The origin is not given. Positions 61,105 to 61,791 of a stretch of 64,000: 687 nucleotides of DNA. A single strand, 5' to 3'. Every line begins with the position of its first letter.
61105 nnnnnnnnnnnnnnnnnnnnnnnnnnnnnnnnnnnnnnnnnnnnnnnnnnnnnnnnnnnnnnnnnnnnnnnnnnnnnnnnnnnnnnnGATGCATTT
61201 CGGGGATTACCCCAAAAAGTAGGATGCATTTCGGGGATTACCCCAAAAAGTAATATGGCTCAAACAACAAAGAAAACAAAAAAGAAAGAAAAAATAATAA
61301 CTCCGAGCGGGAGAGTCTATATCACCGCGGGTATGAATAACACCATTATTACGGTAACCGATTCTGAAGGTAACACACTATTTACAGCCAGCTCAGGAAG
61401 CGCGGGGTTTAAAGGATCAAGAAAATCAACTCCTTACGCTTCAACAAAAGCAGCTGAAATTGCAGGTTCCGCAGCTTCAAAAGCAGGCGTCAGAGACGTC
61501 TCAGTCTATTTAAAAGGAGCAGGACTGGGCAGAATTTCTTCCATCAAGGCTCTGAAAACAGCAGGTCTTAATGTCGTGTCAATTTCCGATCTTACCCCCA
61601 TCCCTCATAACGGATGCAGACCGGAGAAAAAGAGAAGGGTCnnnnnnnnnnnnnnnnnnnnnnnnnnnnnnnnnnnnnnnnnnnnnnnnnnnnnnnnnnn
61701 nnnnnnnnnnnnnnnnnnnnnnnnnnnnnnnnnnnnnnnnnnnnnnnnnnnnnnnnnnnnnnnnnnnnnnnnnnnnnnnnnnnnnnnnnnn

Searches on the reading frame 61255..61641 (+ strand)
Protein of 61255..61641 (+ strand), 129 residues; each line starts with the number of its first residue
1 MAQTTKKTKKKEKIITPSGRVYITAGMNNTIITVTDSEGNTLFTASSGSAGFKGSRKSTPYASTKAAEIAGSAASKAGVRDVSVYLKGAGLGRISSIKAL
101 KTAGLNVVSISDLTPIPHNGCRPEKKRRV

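Call 14: find_encoding_contigs(protein=window:61255-61641:+, flank=4000, max_places=10)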
Protein window:61255-61641:+ (129 aa): 24 contigs read that carry it; 3 places shown.
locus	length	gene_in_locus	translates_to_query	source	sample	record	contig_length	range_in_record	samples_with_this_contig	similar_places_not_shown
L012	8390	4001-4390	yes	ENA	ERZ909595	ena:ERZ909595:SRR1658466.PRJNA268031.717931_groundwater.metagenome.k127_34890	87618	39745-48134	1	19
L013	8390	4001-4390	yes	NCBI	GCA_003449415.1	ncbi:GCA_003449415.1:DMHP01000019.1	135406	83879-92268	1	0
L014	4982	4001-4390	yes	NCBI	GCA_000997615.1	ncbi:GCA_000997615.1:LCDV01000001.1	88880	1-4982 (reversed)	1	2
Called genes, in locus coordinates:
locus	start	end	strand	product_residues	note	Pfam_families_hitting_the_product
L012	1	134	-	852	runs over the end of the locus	PF07517:SecA_DEAD, PF01043:SecA_PP_bind, PF21090:P-loop_SecA, PF07516:SecA_SW, PF02810:SEC-C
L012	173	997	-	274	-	PF02673:BacA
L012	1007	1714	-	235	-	PF01564:Spermine_synth (faint)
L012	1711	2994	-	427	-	PF02403:Seryl_tRNA_N, PF00587:tRNA-synt_2b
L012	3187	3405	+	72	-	PF01176:eIF-1a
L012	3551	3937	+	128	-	PF00416:Ribosomal_S13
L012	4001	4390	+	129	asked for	PF00411:Ribosomal_S11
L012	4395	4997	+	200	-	PF00163:Ribosomal_S4, PF01479:S4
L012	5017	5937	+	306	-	PF01193:RNA_pol_L, PF14520:HHH_5 (faint), PF01000:RNA_pol_A_bac, PF03118:RNA_pol_A_CTD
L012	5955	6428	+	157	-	PF01196:Ribosomal_L17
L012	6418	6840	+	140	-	PF00572:Ribosomal_L13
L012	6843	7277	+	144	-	PF00380:Ribosomal_S9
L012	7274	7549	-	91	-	PF13560:HTH_31 (weak), PF01381:HTH_3, PF22495:HTH_92 (weak)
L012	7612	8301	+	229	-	PF20582:UPF0758_N, PF04002:RadC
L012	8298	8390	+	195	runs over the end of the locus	-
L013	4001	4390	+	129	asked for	PF00411:Ribosomal_S11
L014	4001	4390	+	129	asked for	PF00411:Ribosomal_S11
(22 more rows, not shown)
